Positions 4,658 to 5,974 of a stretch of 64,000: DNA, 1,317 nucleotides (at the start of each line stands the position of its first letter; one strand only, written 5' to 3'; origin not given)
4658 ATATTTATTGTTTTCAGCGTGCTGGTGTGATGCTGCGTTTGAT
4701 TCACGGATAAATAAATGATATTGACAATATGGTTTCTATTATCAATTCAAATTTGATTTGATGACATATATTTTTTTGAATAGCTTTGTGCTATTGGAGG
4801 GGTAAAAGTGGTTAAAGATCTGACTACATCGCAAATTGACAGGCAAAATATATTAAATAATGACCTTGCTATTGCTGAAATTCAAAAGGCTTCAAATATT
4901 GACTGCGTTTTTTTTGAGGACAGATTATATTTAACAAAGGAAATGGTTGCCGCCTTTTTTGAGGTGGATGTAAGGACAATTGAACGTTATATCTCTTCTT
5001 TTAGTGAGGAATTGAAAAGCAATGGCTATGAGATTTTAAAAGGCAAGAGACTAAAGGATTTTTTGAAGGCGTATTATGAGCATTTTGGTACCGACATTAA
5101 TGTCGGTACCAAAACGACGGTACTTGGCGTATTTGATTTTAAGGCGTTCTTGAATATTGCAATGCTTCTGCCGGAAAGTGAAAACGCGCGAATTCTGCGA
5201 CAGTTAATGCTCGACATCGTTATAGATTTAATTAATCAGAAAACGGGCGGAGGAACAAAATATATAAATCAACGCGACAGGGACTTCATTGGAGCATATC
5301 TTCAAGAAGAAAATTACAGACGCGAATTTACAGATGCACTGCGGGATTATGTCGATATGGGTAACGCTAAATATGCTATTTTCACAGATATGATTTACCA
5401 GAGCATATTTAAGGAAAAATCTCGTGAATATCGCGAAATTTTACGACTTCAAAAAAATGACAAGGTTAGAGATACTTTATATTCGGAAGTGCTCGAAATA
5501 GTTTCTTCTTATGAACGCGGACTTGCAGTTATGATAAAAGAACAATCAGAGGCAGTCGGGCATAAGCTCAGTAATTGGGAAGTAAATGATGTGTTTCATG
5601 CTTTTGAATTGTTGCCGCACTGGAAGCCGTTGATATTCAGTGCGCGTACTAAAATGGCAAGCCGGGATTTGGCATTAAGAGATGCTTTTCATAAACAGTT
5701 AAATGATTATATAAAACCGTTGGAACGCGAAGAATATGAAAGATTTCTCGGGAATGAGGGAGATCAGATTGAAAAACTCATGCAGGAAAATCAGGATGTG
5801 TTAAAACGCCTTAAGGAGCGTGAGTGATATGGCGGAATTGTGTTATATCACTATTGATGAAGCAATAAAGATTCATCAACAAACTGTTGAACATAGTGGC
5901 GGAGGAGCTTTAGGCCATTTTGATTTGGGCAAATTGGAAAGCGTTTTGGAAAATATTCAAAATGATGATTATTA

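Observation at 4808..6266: Translationally coupled RhuM-like protein and Doc/Fic toxin form an atypical toxin-antitoxin-like module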

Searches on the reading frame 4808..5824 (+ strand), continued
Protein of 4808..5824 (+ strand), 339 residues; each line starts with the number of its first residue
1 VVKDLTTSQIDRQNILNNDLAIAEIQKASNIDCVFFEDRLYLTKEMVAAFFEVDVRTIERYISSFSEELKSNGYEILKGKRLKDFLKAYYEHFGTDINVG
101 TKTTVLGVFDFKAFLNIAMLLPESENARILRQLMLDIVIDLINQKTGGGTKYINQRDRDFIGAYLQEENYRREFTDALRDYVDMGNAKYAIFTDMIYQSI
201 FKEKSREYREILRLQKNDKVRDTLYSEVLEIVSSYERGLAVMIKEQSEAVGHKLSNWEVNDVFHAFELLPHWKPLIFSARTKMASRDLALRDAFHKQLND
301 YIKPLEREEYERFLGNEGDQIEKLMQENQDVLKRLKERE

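Call 65: find_related_loci(query=window:4808-5824:+, collection=metagenome_contigs, flank=6000)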
Query window:4808-5824:+ (339 aa) in metagenome_contigs; peptide patterns used: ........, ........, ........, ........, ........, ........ (x = any residue, [..] = any of these).
600 stretches matched a pattern (row limit reached: there are more); 556 encode a relative of the query (tblastn E <= 1e-3); the best 80 are kept; 80 distinct loci.
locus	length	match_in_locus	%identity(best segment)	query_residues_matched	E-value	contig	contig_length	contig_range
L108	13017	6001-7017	85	1-339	0e+0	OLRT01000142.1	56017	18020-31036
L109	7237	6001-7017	85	1-339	0e+0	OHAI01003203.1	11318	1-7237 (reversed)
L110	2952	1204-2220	84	1-339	0e+0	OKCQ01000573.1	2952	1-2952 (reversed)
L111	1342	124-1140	86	1-339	0e+0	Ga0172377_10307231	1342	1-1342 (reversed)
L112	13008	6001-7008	81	4-339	0e+0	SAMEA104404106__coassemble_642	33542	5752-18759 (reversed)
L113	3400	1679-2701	79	2-339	0e+0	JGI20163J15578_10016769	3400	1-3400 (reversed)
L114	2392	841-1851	72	1-337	2e-179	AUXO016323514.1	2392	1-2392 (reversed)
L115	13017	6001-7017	71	1-339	9e-167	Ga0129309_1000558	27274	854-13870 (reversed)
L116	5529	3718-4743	73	1-339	1e-168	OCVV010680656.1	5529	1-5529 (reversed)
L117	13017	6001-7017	71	1-339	4e-166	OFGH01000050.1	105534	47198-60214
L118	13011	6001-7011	71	1-337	2e-165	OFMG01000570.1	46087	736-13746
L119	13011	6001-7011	71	1-337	2e-165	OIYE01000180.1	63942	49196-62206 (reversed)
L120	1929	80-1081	72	5-338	3e-178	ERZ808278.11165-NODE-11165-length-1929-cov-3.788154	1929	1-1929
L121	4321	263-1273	71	1-337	1e-169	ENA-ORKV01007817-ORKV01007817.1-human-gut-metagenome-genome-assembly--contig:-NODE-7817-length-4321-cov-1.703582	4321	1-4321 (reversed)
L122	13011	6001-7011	71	1-337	3e-164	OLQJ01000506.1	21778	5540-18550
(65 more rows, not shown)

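Call 79: search_protein_families(library=pfam, proteins=[L022:7122-8000:+, P0122, L038:6557-7828:+, L038:3787-5073:+, L038:7798-8508:+, P0040], max_evalue=0.001)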
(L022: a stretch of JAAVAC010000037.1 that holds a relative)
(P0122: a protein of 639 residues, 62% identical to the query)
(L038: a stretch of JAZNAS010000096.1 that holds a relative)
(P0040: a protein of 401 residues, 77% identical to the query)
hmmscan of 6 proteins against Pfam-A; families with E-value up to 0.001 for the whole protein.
L022:7122-8000:+ (293 aa): 4 families
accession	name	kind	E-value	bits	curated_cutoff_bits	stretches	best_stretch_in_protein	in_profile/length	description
PF00145.23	DNA_methylase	-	2.8e-44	152.3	22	2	5-185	1-195/324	C-5 cytosine-specific DNA methylase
PF02475.24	TRM5-TYW2_MTfase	-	9.2e-05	22.9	28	1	6-63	39-98/164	TRM5/TYW2 methyltransferase domain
PF09445.16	Methyltransf_15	-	0.00032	20.8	22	1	6-51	3-47/165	RNA cap guanine-N2 methyltransferase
PF03602.21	Cons_hypoth95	-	0.00098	19.3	24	0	4-52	42-90/182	Conserved hypothetical protein 95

P0122 (639 aa): 6 families
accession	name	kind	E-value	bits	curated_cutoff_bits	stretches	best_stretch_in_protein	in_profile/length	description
PF00145.23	DNA_methylase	-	3.7e-31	109.2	22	2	4-193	2-205/324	C-5 cytosine-specific DNA methylase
PF13649.12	Methyltransf_25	-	1.1e-05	26.5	27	1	5-78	1-78/97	Methyltransferase domain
PF02475.24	TRM5-TYW2_MTfase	-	6.5e-05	23.4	28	1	4-58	39-93/164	TRM5/TYW2 methyltransferase domain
PF13847.12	Methyltransf_31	-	0.00017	21.8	27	1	2-104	4-103/145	Methyltransferase domain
PF08241.18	Methyltransf_11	-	0.00052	21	21.2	0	6-77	1-73/95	Methyltransferase domain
PF03602.21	Cons_hypoth95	-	0.00091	19.4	24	0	4-50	44-90/182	Conserved hypothetical protein 95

L038:6557-7828:+ (424 aa): 1 family
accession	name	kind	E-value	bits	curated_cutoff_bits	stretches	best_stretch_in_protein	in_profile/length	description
PF01420.25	Methylase_S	-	1.1e-24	88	22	2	221-402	2-166/168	Type I restriction modification DNA specificity domain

L038:3787-5073:+ (429 aa): 2 families
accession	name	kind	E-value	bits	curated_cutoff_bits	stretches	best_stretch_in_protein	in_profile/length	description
PF18144.7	SMODS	-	1.9e-42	145.7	26.5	1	1-163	1-164/164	Second Messenger Oligonucleotide or Dinucleotide Synthetase domain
PF18134.7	AGS_C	-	9.2e-41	139.3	26.7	1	301-424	1-129/129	Adenylyl/Guanylyl and SMODS C-terminal sensor domain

L038:7798-8508:+ (237 aa): 2 families
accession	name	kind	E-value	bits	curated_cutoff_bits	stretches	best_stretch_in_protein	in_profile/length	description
PF01863.23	YgjP-like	-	9.5e-55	186.2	26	1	35-237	3-205/207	YgjP-like, metallopeptidase domain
PF10263.15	SprT-like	-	0.00014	22.1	25.6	1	164-210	23-73/108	SprT-like family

P0040 (401 aa): 0 families

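Call 85: search_dna_similar(query=window:4808-5824:+, collection=phages, mode=protein, max_rows=30, max_evalue=0.001)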
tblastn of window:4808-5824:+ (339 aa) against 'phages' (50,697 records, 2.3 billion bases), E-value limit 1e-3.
Records with a match: 18; places in all: 18; records where one place covers at least 80% of the query: 4.
Best place of each record, by identity: <60% 18.
By first word of the organism name: Mycobacterium 8; Streptococcus 4; Clostridium 3; Gordonia 2; Clostridioides 1.
By host as written in the record: Mycobacterium smegmatis mc2 155 4; Clostridium botulinum type C strain C-Stockholm 2; - 2; Gordonia terrae 3612 2; Streptococcus mitis P-2 1; Streptococcus pneumoniae 9V/5 1; Streptococcus pneumoniae GA47033 1; Streptococcus mitis CCUG_61082 1; and 4 more.
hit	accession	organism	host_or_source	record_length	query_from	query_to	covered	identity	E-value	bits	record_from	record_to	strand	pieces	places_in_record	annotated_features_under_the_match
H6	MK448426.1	Streptococcus satellite phage Javan319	Streptococcus mitis P-2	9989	1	338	100%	45.9%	1e-91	305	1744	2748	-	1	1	CiaB protein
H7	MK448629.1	Streptococcus satellite phage Javan742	Streptococcus pneumoniae 9V/5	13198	1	338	100%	43.2%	2e-91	304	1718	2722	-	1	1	CiaB protein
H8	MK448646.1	Streptococcus satellite phage Javan758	Streptococcus pneumoniae GA47033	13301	1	338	100%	43.2%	2e-91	304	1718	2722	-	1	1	CiaB protein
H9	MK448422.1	Streptococcus satellite phage Javan313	Streptococcus mitis CCUG_61082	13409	1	338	100%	42.6%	7e-87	290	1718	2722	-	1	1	CiaB protein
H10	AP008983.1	Clostridium phage c-st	Clostridium botulinum type C strain ...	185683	35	243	62%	27.2%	8e-14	78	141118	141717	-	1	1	conserved hypothetical protein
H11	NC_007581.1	Clostridium phage c-st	Clostridium botulinum type C strain ...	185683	35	243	62%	27.2%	8e-14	78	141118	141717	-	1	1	transcriptional regulator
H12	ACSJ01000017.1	Clostridium phage D-1873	Clostridium botulinum D str. 1873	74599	35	243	62%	26.4%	5e-14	79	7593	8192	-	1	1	conserved hypothetical protein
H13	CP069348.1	Clostridioides phage pCD1602_4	water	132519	3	173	50%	27.9%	5e-4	48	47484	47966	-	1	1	record has no annotation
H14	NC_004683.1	Mycobacterium phage Che9c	Mycobacterium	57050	25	136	33%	28.6%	8e-4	47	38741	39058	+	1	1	gp48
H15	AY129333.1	Mycobacterium phage Che9c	-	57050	25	136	33%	28.6%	8e-4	47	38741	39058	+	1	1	48: hypothetical protein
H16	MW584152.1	Mycobacterium phage prophiGD11-1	Mycobacterium abscessus GD11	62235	12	136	37%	25.5%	8e-4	47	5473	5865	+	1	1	13: helix-turn-helix DNA binding domain protein | 12: helix-turn-helix DNA binding domain protein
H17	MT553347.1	Mycobacterium phage Awesomesauce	Mycobacterium smegmatis mc2 155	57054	25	136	33%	28.3%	5e-5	51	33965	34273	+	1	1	46: antirepressor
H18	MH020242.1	Mycobacterium phage Misha28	Mycobacterium smegmatis mc2 155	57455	25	136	33%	28.3%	5e-5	51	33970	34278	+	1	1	44: hypothetical protein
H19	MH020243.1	Mycobacterium phage TootsiePop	Mycobacterium smegmatis mc2 155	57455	25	136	33%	28.3%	5e-5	51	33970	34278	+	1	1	44: hypothetical protein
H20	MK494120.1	Mycobacterium phage Piper2020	Mycobacterium smegmatis mc#155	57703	25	136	33%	28.3%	5e-5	51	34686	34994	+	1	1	46: hypothetical protein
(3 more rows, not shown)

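Call 86: get_annotated_region(hit=H7, flank=6000)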
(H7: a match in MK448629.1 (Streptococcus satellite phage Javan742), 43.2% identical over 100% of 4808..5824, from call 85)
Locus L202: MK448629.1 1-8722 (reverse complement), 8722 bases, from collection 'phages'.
description: Streptococcus satellite phage Javan742, complete genome.
organism: Streptococcus satellite phage Javan742 (NCBI taxid 2558836)
taxonomy: Viruses
host: Streptococcus pneumoniae 9V/5; source: -; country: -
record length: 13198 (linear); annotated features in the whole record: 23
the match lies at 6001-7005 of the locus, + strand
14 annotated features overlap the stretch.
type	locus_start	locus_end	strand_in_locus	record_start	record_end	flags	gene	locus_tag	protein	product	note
CDS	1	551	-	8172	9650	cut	-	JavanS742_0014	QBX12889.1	DNA primase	-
CDS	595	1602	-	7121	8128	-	-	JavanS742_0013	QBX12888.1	hypothetical protein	-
CDS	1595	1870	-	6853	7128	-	-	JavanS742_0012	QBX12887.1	hypothetical protein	FIG01114073: hypothetical protein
CDS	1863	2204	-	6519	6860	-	-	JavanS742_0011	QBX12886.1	hypothetical protein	-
CDS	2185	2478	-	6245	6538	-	-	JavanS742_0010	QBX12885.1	hypothetical protein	FIG01116600: hypothetical protein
CDS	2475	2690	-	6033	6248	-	-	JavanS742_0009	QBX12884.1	hypothetical protein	FIG01116276: hypothetical protein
CDS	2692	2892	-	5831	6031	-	-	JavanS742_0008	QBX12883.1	glycerate kinase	-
CDS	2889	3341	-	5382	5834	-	-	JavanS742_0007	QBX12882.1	hypothetical protein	-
CDS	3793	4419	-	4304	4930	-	-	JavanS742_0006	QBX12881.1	hypothetical protein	prophage ps3 protein 13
CDS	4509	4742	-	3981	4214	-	-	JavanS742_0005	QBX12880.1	putative DNA-binding phage protein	-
CDS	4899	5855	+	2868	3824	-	-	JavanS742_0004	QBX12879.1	putative DNA-binding phage protein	-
CDS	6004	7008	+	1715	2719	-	-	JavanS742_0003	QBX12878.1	CiaB protein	-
CDS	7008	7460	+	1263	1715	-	-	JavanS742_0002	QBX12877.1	hypothetical protein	FIG01118870: hypothetical protein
CDS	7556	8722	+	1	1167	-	-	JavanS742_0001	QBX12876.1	integrase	-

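Call 92: get_annotated_region(hit=H1, flank=6000)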
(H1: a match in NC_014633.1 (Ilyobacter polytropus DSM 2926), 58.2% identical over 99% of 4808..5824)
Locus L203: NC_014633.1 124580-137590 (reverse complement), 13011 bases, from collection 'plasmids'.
description: Ilyobacter polytropus DSM 2926 plasmid pILYOP01, complete sequence
organism: Ilyobacter polytropus DSM 2926 (NCBI taxid 572544)
taxonomy: Bacteria; Fusobacteriota; Fusobacteriia; Fusobacteriales; Fusobacteriaceae; Ilyobacter; Ilyobacter polytropus; Ilyobacter polytropus DSM 2926
host: -; source: marine mud; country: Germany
typing (MOB-suite, as given by PLSDB): non-mobilizable; replicon rep_cluster_99
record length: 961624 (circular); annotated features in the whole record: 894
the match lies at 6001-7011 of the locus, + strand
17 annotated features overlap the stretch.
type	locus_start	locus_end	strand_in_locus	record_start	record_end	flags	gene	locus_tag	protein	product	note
CDS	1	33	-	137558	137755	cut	-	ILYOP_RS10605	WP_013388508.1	hypothetical protein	-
CDS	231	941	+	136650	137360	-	-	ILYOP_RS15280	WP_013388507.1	S24 family peptidase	-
CDS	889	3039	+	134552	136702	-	-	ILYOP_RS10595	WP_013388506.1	site-specific DNA-methyltransferase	GO:0006306 - DNA methylation [Evidence IEA]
CDS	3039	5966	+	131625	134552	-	-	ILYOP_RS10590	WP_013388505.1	type III restriction-modification system endonuclease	-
CDS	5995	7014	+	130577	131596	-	-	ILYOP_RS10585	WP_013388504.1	DNA-binding protein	-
CDS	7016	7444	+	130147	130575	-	-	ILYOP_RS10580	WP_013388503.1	type II toxin-antitoxin system death-on-curing family toxin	-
CDS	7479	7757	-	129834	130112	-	-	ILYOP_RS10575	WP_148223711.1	hypothetical protein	-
CDS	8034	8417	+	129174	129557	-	-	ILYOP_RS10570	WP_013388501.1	hypothetical protein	-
CDS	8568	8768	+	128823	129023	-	-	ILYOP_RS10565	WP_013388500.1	helix-turn-helix transcriptional regulator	-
CDS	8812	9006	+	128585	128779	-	-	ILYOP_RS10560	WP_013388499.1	hypothetical protein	-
CDS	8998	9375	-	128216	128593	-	-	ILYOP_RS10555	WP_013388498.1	hypothetical protein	-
CDS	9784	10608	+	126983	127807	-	-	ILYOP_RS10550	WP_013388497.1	replication initiator protein A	-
CDS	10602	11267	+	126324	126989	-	-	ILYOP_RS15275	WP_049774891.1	DnaB-like helicase C-terminal domain-containing protein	GO:0006260 - DNA replication [Evidence IEA]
CDS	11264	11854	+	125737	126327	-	-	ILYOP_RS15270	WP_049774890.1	DnaB-like helicase C-terminal domain-containing protein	GO:0006260 - DNA replication [Evidence IEA]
CDS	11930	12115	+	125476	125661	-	-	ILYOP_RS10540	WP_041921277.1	hypothetical protein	-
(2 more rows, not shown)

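Call 111: fold_search(model_id=the predicted structure, library=viral)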
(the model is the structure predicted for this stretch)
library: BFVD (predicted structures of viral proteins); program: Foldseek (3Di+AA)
matches with E <= 10: 458; with E <= 0.001: 5
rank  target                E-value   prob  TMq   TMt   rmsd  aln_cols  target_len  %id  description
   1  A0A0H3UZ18            5.2e-07  1.00  0.34  0.31  25.6       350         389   14  (no name in the UniProt tables at hand)
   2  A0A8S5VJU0            7.4e-05  1.00  0.24  0.36  17.1       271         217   15  (no name in the UniProt tables at hand)
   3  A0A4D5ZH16            1.5e-04  1.00  0.24  0.37  14.5       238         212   16  (no name in the UniProt tables at hand)
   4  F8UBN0                1.8e-04  1.00  0.23  0.33  14.5       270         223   11  (no name in the UniProt tables at hand)
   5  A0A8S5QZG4            6.5e-04  1.00  0.25  0.43  15.9       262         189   12  KilA-N DNA-binding domain-containing protein [Siphoviridae sp. ctvFN21]
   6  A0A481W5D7            2.9e-03  0.91  0.20  0.18  27.7       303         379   16  Antirepressor protein C-terminal domain-containing protein [Fusobacterium phage Fnu1]
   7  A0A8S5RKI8            4.4e-03  0.91  0.20  0.19  24.9       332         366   13  Regulatory protein [virus sp. ct6GG30]
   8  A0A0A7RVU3            5.4e-03  0.95  0.19  0.28  24.2       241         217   12  (no name in the UniProt tables at hand)
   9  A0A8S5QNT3            6.0e-03  1.00  0.28  0.41  19.2       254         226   12  KilA-N DNA-binding domain-containing protein [Siphoviridae sp. ctqwO1]
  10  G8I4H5                9.4e-03  0.99  0.28  0.37  14.1       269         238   14  Uncharacterized protein [Mycobacterium phage DS6A]
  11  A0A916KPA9            9.9e-03  0.82  0.22  0.15  19.3       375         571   12  N1R/p28-like protein [Choristoneura biennis entomopoxvirus]
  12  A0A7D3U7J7            1.1e-02  0.72  0.21  0.14  32.6       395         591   13  (no name in the UniProt tables at hand)
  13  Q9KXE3                1.4e-02  1.00  0.25  0.47   8.2       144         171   12  Uncharacterized protein H0107 [Enterobacteria phage VT2-Sa]
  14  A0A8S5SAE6            1.6e-02  0.90  0.23  0.27  16.1       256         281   10  Repressor domain protein [Siphoviridae sp. ctgaY24]
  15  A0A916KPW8            1.6e-02  0.85  0.24  0.23  25.8       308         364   13  N1R/p28-like protein [Mythimna separata entomopoxvirus 'L']
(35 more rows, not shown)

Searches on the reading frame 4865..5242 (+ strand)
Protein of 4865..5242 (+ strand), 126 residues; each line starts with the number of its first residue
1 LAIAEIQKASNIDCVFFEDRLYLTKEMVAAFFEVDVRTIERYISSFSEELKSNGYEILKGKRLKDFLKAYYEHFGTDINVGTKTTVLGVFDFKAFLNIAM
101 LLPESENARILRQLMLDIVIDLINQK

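Call 91: search_dna_similar(query=window:4865-5242:+, collection=plasmids, mode=protein, max_rows=60, max_evalue=1)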
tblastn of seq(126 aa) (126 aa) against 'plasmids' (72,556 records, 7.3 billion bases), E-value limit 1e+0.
Records with a match: 11; places in all: 11; records where one place covers at least 80% of the query: 11.
Best place of each record, by identity: <60% 11.
By first word of the organism name: Nostoc 5; Clostridium 4; Ilyobacter 1; Bacillus 1.
By predicted mobility (MOB-suite, as given by PLSDB): non-mobilizable 9; conjugative 2.
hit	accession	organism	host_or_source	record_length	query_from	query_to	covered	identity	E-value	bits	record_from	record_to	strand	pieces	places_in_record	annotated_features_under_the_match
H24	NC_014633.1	Ilyobacter polytropus DSM 2926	marine mud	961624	1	126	100%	56.3%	2e-38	143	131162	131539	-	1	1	DNA-binding protein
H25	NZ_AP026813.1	Clostridium tetani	soil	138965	15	118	83%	31.7%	3e-5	49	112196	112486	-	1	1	phage antirepressor KilAC domain-containing protein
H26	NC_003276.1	Nostoc sp. PCC 7120 = FACHB-418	-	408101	6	119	90%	28.1%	1e-3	44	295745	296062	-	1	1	hypothetical protein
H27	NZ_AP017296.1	Nostoc sp. NIES-3756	-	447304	6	119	90%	28.1%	1e-3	44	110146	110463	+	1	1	hypothetical protein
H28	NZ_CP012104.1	Bacillus thuringiensis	whole organism,soil sample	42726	13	118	84%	29.9%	2e-4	46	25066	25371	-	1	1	hypothetical protein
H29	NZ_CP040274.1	Nostoc sp. C052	Blasia pusilla,pure culture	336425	6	124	94%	26.1%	4e-2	40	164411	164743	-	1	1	hypothetical protein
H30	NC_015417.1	Clostridium botulinum BKT015925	-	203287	13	118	84%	29.0%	5e-4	45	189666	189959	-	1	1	phage antirepressor KilAC domain-containing protein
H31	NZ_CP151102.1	Nostoc sp. UHCC 0302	isolated culture,lake sediment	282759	22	124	82%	29.1%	4e-4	45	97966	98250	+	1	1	hypothetical protein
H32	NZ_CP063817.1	Clostridium botulinum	Mink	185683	16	118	82%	28.2%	9e-7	53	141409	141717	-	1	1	hypothetical protein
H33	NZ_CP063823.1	Clostridium botulinum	Ham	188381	16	118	82%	28.2%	9e-7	53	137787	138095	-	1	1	hypothetical protein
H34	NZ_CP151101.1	Nostoc sp. UHCC 0302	isolated culture,lake sediment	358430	22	124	82%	27.2%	3e-3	43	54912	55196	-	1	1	hypothetical protein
